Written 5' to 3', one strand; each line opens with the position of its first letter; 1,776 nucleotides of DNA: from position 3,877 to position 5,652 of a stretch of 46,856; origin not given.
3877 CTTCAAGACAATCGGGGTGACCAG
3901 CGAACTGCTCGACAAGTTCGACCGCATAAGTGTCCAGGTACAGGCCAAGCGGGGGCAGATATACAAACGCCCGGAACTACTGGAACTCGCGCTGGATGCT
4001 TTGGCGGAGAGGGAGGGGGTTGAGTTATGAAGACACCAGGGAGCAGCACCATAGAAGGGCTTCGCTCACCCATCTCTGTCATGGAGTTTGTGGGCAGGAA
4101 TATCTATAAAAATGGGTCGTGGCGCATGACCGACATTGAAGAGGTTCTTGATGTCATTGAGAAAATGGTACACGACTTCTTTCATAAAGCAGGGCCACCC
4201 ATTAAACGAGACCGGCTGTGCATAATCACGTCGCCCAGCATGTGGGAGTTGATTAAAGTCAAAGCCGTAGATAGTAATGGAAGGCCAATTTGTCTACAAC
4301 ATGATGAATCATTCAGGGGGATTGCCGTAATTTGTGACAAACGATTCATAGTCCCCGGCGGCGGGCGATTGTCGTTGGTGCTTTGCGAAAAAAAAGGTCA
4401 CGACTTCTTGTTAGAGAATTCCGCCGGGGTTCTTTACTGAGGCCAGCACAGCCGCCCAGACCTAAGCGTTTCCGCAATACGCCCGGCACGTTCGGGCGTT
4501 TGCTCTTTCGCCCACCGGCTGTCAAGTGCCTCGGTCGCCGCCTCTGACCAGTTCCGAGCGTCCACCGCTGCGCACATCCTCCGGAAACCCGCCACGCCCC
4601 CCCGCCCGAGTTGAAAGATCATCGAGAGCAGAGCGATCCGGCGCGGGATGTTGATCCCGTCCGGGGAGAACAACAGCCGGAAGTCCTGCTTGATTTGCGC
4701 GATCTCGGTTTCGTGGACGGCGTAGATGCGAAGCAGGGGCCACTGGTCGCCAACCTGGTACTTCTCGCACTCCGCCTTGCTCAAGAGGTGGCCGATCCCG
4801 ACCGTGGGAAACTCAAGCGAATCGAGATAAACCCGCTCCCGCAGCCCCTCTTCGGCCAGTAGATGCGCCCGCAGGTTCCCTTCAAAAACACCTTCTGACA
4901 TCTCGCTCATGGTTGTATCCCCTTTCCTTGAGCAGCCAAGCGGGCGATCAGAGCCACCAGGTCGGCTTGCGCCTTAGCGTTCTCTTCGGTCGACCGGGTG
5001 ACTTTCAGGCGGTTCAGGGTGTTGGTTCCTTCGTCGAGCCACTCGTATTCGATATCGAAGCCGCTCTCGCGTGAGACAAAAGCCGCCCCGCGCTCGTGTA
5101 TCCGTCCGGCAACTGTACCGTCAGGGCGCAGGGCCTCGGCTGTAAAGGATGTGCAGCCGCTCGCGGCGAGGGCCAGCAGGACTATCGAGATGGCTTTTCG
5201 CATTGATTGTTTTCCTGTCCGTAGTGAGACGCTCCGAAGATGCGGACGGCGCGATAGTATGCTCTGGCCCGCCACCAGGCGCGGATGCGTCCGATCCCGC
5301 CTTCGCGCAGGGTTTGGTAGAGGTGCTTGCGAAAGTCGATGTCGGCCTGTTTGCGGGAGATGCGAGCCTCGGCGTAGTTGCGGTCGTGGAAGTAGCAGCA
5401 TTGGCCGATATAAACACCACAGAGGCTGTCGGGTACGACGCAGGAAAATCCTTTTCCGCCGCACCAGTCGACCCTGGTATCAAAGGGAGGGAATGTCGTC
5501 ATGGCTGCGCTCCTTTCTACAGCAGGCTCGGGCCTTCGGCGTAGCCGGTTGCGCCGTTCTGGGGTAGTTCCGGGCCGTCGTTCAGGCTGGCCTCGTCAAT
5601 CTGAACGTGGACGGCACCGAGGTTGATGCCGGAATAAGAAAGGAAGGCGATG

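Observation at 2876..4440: Four-gene, AT-richer accessory cassette next to attP with its own promoter: candidate lysogen-expressed system of unknown type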

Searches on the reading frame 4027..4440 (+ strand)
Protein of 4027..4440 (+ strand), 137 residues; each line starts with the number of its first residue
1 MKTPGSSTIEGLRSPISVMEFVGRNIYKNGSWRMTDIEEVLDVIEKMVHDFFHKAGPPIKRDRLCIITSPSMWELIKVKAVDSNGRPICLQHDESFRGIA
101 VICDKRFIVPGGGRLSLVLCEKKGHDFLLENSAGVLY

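Call 4: search_protein_families(library=pfam, proteins=[window:4027-4440:+], max_evalue=1)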
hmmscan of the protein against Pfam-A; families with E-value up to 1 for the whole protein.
window:4027-4440:+ (137 aa): 1 family
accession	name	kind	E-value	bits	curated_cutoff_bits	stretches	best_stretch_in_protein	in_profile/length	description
PF10851.13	DUF2652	-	0.072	13.5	22.1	1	31-86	31-85/118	Protein of unknown function (DUF2652)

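Call 5: search_protein_families(library=phrogs, proteins=[window:4027-4440:+], max_evalue=1)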
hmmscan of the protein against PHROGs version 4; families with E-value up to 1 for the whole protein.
window:4027-4440:+ (137 aa): 3 families
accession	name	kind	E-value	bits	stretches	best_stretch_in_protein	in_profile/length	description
phrog_18666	-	unknown function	0.19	13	1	62-112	55-105/130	-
phrog_18515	-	unknown function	0.27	12.6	0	19-52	21-54/76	-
phrog_10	-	head and packaging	0.5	10.2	1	41-88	507-549/752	major head protein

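Call 6: search_protein_families(library=padloc, proteins=[window:4027-4440:+], max_evalue=1)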
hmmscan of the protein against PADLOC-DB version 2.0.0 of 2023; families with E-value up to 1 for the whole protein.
window:4027-4440:+ (137 aa): 0 families

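Call 12: search_solved_structures(query=window:4027-4440:+, max_evalue=10)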
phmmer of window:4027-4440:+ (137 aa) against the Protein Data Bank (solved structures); distinct sequences matched with E-value up to 10: 3.
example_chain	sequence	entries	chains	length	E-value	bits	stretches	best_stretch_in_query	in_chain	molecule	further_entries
7npa_A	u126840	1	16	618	0.58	13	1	22-67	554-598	Coenzyme F420-dependent sulfite reductase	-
9q2a_R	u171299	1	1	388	1.1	12.1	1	46-88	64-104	DNA repair protein XRCC3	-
9omy_X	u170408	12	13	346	1.3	11.8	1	46-88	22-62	DNA repair protein XRCC3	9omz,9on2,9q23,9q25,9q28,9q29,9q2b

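Call 15: find_homologous_proteins(query=window:4027-4440:+, max_evalue=0.01)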
Query window:4027-4440:+ (137 aa): 1 proteins with E <= 0.01 among 2 candidates.
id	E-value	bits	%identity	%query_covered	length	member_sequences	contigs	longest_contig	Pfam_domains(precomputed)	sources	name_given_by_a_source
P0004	1.1e-87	309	100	100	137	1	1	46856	-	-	-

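Call 17: search_dna_similar(query=window:4027-4440:+, collection=phages, mode=protein, max_evalue=1)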
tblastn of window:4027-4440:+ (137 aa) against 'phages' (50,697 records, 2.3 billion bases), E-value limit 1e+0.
No match.

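Call 29: search_protein_families(library=ncbifam, proteins=[window:4027-4440:+], max_evalue=1)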
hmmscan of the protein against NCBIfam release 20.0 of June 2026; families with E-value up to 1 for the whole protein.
window:4027-4440:+ (137 aa): 0 families
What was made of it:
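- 4027..4440 (+): g4, 137 aa: orphan (pI 8.4, 4 Cys). Its start overlaps the g3 stop (ATGA). GGAGG lies 10 nt upstream. No family hit (calls 4-6, 29).
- On Type II toxin-antitoxin system: g4 gives no hit in Pfam, NCBIfam, PADLOC, PHROGs or PDB (calls 4-6, 12, 29).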

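Call 39: predict_structure(protein=window:4027-4440:+)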
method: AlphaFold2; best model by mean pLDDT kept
length: 137 residues; sequences in the alignment: 1
mean_pLDDT: 46.9   pTM: 0.36
mean pLDDT of the five models: 46.9, 35.9, 35.8, 33.9, 33.7
residues with pLDDT >= 90: 0; 70-90: 0; 50-70: 67; < 50: 70
segments of 3 or more residues with pLDDT < 50: 1-7, 9-12, 14-19, 29-31, 75-79, 96-101, 103-137
pLDDT, mean of each block of 10 residues (from residue 1): 38 48 52 54 60 53 54 50 53 49 41 36 33 31
secondary structure, 60 per line:
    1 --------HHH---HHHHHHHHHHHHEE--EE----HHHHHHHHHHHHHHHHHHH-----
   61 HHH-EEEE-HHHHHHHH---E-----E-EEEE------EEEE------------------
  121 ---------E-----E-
elements in order: H15-26 H37-55 E65-68 H70-77 E89-92 E99-102
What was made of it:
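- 4027..4440 (+): The single-sequence AlphaFold2 model is unusable at pLDDT 46.9 (call 39).
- Its single-sequence model is disordered (call 39).
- Tried and rejected: The single-sequence AlphaFold2 model of g4 has pLDDT 46.9, so it was not used for fold search (call 39).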

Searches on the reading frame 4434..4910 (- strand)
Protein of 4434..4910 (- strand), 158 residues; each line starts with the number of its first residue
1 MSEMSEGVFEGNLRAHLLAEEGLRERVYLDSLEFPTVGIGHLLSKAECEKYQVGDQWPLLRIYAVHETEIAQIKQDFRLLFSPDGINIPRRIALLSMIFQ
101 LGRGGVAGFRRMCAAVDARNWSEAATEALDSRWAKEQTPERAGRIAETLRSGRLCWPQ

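Call 4: search_protein_families(library=pfam, proteins=[window:4434-4910:-], max_evalue=1)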
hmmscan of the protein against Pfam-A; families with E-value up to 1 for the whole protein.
window:4434-4910:- (158 aa): 1 family
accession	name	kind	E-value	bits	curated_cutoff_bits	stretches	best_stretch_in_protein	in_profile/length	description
PF00959.24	Phage_lysozyme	-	7.6e-09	36.4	22.3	1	20-137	3-111/125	Phage lysozyme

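Call 5: search_protein_families(library=phrogs, proteins=[window:4434-4910:-], max_evalue=1)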
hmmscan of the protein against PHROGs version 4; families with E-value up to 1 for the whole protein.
window:4434-4910:- (158 aa): 6 families
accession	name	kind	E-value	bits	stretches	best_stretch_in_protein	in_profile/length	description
phrog_430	-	tail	2.3e-13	50.4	1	15-153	169-289/868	baseplate hub subunit and tail lysozyme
phrog_7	-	lysis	2.1e-10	40.4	1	15-135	560-675/873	endolysin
phrog_13211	-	tail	3.4e-10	39.6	1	27-150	764-884/887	baseplate hub subunit and tail lysozyme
phrog_33534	-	unknown function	3.8e-09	37.4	1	87-154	15-87/94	-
phrog_15410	-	unknown function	0.011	15.8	1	28-142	188-304/311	-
phrog_2083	-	head and packaging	0.19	11.2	1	93-151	843-901/908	internal virion lysozyme motif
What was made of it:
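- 4434..4910 (-): Neighbour: lysozyme (endolysin) gene, the last gene of the minus-strand block. It overlaps g4 by 7 nt. Pfam Phage_lysozyme at 7.6e-9 and PHROG endolysin or tail lysozyme families (calls 4, 5).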

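Call 19: find_related_loci(query=window:4434-4910:-, collection=viral_contigs, flank=8000)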
Query window:4434-4910:- (158 aa) in viral_contigs; peptide patterns used: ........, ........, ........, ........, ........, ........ (x = any residue, [..] = any of these).
13 stretches matched a pattern; 3 encode a relative of the query (tblastn E <= 1e-3); 3 distinct loci.
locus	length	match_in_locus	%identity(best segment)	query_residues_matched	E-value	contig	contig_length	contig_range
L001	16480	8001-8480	34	20-155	4e-17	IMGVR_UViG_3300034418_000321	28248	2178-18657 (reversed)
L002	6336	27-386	34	40-155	5e-14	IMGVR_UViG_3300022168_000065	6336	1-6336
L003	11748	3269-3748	34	20-155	4e-17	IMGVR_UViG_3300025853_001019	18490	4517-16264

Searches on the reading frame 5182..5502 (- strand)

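Call 31: search_protein_families(library=phrogs, proteins=[window:5182-5502:-], max_evalue=0.001)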
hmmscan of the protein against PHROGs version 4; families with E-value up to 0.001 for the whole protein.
window:5182-5502:- (106 aa): 2 families
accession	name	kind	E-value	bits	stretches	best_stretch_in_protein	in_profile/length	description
phrog_6098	-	unknown function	1.3e-08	36.1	1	32-98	17-75/78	-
phrog_1158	-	tail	5.1e-07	30.5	1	31-100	70-137/205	tail assembly chaperone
